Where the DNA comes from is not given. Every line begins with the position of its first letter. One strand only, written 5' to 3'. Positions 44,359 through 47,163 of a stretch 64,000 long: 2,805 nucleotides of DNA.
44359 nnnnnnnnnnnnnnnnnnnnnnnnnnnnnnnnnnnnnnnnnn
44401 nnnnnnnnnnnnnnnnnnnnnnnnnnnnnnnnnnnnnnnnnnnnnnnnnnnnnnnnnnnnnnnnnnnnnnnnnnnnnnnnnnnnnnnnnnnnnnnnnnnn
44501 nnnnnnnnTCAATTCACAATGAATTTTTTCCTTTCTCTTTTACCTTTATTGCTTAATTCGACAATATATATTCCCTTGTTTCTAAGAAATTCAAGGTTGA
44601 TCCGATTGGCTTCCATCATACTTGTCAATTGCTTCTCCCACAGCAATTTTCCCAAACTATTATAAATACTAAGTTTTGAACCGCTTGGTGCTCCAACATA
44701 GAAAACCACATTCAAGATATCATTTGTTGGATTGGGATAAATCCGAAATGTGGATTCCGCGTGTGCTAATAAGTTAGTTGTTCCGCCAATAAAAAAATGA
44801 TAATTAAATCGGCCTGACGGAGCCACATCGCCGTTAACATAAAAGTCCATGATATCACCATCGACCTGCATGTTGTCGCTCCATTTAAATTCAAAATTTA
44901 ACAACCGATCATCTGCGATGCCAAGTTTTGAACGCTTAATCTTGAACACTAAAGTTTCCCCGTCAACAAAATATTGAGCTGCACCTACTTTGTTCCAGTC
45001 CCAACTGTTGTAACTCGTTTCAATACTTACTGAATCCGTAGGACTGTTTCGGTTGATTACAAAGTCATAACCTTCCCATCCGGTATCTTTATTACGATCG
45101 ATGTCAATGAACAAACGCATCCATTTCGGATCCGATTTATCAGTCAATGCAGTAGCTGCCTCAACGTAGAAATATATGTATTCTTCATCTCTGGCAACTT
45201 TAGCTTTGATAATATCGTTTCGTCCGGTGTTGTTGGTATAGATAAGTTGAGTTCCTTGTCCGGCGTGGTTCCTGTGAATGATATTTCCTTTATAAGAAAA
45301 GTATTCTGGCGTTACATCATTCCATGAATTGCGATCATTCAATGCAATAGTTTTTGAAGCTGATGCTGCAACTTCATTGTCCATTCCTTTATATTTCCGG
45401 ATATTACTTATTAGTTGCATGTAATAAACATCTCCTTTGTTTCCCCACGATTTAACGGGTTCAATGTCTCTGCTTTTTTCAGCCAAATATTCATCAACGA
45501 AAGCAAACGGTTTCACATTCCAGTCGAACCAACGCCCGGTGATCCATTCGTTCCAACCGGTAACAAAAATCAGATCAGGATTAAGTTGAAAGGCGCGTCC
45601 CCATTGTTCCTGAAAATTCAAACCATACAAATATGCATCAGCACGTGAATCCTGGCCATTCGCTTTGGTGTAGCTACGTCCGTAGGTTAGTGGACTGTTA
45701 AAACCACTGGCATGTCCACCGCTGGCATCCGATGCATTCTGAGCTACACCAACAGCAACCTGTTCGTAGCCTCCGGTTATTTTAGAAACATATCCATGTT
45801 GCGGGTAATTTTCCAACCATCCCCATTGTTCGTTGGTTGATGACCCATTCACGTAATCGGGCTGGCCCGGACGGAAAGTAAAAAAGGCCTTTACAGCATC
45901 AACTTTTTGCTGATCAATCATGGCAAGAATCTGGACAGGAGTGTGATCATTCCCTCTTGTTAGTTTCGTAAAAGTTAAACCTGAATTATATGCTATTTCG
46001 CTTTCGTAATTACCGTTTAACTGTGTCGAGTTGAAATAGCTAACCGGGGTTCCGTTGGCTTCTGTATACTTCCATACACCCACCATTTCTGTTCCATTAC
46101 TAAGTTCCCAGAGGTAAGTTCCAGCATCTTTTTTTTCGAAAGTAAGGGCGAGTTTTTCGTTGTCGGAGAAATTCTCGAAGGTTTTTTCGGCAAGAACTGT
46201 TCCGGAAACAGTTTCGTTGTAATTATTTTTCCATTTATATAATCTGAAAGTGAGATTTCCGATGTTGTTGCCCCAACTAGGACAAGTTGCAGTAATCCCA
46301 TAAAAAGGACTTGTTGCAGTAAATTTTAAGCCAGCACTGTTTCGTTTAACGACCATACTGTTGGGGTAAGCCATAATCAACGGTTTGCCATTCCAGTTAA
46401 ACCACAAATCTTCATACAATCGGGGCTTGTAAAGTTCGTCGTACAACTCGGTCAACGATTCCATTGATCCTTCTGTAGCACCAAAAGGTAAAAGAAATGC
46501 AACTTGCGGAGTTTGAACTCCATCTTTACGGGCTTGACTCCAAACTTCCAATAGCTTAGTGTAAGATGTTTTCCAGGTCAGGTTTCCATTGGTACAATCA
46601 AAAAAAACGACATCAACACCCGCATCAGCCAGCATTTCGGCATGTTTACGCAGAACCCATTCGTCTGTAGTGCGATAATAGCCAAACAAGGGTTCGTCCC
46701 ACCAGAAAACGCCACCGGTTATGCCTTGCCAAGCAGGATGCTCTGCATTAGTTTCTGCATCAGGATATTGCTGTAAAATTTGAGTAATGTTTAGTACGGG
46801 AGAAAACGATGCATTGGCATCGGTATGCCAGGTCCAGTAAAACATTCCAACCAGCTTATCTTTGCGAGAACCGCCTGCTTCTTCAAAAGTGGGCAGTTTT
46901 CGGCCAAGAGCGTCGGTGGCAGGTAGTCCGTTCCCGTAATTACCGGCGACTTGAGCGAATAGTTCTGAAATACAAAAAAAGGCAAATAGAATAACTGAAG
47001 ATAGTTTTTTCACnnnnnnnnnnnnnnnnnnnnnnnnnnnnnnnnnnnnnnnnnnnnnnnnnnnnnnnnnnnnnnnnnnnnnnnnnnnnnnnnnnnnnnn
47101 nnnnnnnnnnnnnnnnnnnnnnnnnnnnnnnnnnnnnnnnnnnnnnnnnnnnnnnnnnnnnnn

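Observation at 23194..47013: Three GH99/71-like paralogs lacking the second catalytic Glu, each with a different architecture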

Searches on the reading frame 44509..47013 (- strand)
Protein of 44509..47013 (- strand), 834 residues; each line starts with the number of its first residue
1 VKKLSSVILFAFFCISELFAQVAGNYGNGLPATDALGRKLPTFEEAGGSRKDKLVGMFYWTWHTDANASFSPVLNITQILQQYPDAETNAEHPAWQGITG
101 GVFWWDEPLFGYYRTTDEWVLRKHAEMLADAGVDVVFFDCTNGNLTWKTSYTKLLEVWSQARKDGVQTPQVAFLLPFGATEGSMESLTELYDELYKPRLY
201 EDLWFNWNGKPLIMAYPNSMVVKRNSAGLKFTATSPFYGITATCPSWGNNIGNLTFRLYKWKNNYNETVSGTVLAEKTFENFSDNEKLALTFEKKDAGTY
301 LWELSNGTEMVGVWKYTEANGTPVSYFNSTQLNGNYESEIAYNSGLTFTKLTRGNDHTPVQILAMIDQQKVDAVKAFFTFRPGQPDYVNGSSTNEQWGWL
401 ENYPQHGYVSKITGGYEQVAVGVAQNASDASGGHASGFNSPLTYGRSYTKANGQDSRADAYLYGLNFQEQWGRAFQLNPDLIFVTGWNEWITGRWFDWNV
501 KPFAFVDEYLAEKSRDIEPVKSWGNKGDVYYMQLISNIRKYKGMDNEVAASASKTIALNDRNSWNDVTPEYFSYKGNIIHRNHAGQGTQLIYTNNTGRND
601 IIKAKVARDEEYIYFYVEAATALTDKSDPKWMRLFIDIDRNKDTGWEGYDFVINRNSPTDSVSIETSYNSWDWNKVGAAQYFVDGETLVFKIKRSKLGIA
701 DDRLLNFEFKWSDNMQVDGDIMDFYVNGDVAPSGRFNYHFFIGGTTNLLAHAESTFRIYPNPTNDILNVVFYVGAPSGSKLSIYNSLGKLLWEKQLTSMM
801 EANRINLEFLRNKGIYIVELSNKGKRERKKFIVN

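Call 4: search_protein_families(library=pfam, proteins=[window:44509-47013:-], max_evalue=1)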
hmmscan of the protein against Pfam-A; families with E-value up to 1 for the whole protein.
window:44509-47013:- (834 aa): 3 families
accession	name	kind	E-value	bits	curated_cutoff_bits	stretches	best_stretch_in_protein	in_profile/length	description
PF18962.6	Por_Secre_tail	-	1.8e-12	47.8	27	1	758-833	1-75/75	Secretion system C-terminal sorting domain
PF13585.12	CHU_C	-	0.097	13.2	27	1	763-831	14-83/86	CHU_C Type IX secretion signal domain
PF08918.16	PhoQ_Sensor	-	0.17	12.2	22.9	1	782-825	78-120/179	PhoQ Sensor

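Call 5: search_protein_families(library=ncbifam, proteins=[window:44509-47013:-], max_evalue=1)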
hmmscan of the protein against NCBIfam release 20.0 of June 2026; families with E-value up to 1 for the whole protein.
window:44509-47013:- (834 aa): 2 families
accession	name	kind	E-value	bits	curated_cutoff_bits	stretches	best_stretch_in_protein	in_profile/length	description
TIGR04183.1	Por_Secre_tail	domain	4.9e-14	52.1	23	1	758-834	1-72/72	T9SS type A sorting domain-containing protein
TIGR04087.1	YqxM_for_SipW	equivalog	0.019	14.6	80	1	248-302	97-153/186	amyloid fiber anchoring/assembly protein TapA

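Call 87: find_homologous_proteins(query=window:44509-47013:-, max_evalue=1e-50)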
Query window:44509-47013:- (834 aa): 3935 proteins with E <= 1e-50 among 8000 candidates; the best 120 are listed.
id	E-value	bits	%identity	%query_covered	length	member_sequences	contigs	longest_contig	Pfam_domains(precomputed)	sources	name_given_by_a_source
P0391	0.0e+0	1959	100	100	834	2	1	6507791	PF18962.8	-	-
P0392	0.0e+0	1566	79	100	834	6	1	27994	PF18962.8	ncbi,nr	ncbi:MAG: T9SS type A sorting domain-containing protein [Prolixibacteraceae bacterium]|nr:T9SS type 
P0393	0.0e+0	1560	79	100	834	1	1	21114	PF18962.8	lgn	-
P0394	0.0e+0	1551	78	100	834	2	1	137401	PF18962.8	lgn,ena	-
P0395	0.0e+0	1546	78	100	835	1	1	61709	PF18962.8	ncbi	-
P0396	0.0e+0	1542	78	100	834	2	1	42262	PF18962.8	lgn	-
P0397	0.0e+0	1541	78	100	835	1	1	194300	PF18962.8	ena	-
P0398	0.0e+0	1499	75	100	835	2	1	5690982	PF18962.8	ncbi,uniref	ncbi:T9SS type A sorting domain-containing protein [Gaoshiqia sp. Z1-71]|uniref:T9SS type A sorting 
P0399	0.0e+0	1497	75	100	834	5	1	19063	PF18962.8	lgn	-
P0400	0.0e+0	1484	75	100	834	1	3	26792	PF18962.8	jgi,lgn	-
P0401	0.0e+0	1474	74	100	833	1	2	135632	PF18962.8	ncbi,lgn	-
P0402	0.0e+0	1460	74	100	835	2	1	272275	PF18962.8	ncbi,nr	ncbi:MAG: T9SS type A sorting domain-containing protein [Bacteroidota bacterium]|nr:T9SS type A sort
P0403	0.0e+0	1459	73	100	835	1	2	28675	PF18962.8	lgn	-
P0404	0.0e+0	1442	72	100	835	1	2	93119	PF18962.8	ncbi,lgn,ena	-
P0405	0.0e+0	1403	71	99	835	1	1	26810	PF18962.8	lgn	-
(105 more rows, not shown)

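Call 101: predict_structure(alignment_id=A6)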
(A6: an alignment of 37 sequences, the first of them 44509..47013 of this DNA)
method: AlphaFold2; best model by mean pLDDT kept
length: 834 residues; sequences in the alignment: 37
mean_pLDDT: 79.4   pTM: 0.72
mean pLDDT of the five models: 79.4, 78.7, 78.2, 74.8, 73.8
residues with pLDDT >= 90: 271; 70-90: 354; 50-70: 159; < 50: 50
segments of 3 or more residues with pLDDT < 50: 15-29, 62-69, 401-404, 491-500, 745-754
pLDDT, mean of each block of 10 residues (from residue 1): 72 46 39 71 87 85 46 68 78 72 56 71 86 85 66 89 88 76 81 92 92 85 87 97 92 95 92 96 95 97 92 88 89 94 95 90 86 92 60 63 52 78 64 60 63 74 79 88 70 43 56 65 70 89 87 90 89 76 68 72 90 92 81 88 87 82 90 92 92 89 80 81 76 77 48 68 90 79 92 86 89 92 83 92
secondary structure, 60 per line:
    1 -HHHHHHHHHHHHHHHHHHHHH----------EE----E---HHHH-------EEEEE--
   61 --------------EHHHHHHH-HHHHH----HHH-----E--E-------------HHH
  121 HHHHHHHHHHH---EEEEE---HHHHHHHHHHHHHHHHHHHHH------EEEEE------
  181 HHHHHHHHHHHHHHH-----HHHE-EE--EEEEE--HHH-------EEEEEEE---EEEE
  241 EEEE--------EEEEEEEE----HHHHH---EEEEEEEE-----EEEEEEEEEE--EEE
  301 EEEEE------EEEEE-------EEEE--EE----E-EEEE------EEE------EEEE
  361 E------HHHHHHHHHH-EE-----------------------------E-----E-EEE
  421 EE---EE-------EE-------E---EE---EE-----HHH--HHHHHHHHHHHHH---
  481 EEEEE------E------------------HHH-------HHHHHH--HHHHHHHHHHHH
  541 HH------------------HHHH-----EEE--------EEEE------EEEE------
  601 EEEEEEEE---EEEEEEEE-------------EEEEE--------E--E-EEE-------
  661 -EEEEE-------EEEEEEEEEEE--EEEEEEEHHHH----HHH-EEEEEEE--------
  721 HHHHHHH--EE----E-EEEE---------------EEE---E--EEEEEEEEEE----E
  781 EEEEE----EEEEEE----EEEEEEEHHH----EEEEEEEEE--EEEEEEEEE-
elements in order (helices of 4 or more, strands of 3 or more residues): H2-22 H43-46 E54-58 H76-82 H84-88 H118-131 E135-139 H143-163 E170-174 H181-195 E210-214 E227-233 E237-244 E253-260 H265-269 E273-280 E286-295 E298-305 E312-316 E324-327 E338-341 E348-350 E357-361 H368-377 E418-422 H465-477 E481-485 H521-526 H529-542 H561-564 E570-572 E581-584 E591-594 E601-608 E612-619 E633-637 E651-653 E662-666 E674-684 E687-693 H694-697 E706-712 H721-727 E738-741 E757-759 E766-775 E780-785 E790-795 E800-806 E814-822 E825-833

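Call 103: fold_search(model_id=the predicted structure, library=pdb)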
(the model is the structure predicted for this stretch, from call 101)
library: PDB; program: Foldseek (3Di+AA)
matches with E <= 10: 1915; with E <= 0.001: 219
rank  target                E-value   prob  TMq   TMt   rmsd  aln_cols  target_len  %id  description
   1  7c7u_B                1.3e-05  0.87  0.08  0.11  23.4       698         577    8  Biofilm associated protein - BSP domain (released 2021-05-12)
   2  7c7u_A                2.1e-05  1.00  0.08  0.12  17.3       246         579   11  Biofilm associated protein - BSP domain (released 2021-05-12)
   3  5m11                  5.7e-05  1.00  0.09  0.10  18.7       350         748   11  Structural and functional probing of PorZ, an essential bacterial surface component of the type-IX secretion system of h (released 2016-11-09)
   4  4m4r_A                1.0e-04  0.54  0.09  0.13  28.2       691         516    6  Epha4 ectodomain complex with ephrin a5 (released 2013-10-30)
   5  8k4q_C                1.2e-04  1.00  0.08  0.29  14.1       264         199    9  Crystal structure of nanobody HuNb103 bound to human interleukin-4 receptor subunit alpha (released 2024-06-26)
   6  5odb_B                1.3e-04  0.98  0.07  0.24  16.2       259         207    9  Crystal structure of the RA-associated mAb D10 (chimeric Fab fragment) (released 2018-07-04)
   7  6oel_B                1.4e-04  1.00  0.09  0.32  13.7       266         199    9  Engineered Fab bound to IL-4 receptor (released 2019-08-07)
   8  7nks_D                1.4e-04  0.99  0.10  0.28  13.8       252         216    6  Structure of the Hantaan virus Gn glycoprotein ectodomain in complex with Fab HTN-Gn1 (released 2021-06-23)
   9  8dgw_L                1.7e-04  0.98  0.10  0.26  14.0       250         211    9  Crystal structure of HCoV-HKU1 spike stem helix peptide in complex with Fab of broadly neutralizing antibody CC95.108  (released 2023-01-25)
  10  8trs_G                1.7e-04  0.98  0.09  0.25  14.2       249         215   10  Structure of the EphA2 CRD bound to FabS1CE_C1, trigonal form (released 2023-11-22)
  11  8glk_D                1.8e-04  1.00  0.08  0.81   2.4        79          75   29  The Type 9 Secretion System dGldL peak II, NucA substrate bound complex (released 2024-01-31)
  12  7sd5_L                1.8e-04  0.98  0.09  0.26  13.6       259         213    8  Crystallographic structure of neutralizing antibody 10-40 in complex with SARS-CoV-2 spike receptor binding domain (released 2022-04-27)
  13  3g04_A                1.8e-04  0.97  0.09  0.24  13.8       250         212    9  Crystal structure of the TSH receptor in complex with a thyroid-stimulating autoantibody (released 2009-08-04)
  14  7rew_L                1.8e-04  0.92  0.08  0.23  14.7       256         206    9  Crystal Structure of IL-13 in complex with MMAb3 Fab (released 2022-05-25)
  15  1pg7_W                1.9e-04  0.99  0.08  0.26  14.3       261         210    9  Murine 6A6 Fab in complex with humanized anti-Tissue Factor D3H44 Fab (released 2003-08-26)
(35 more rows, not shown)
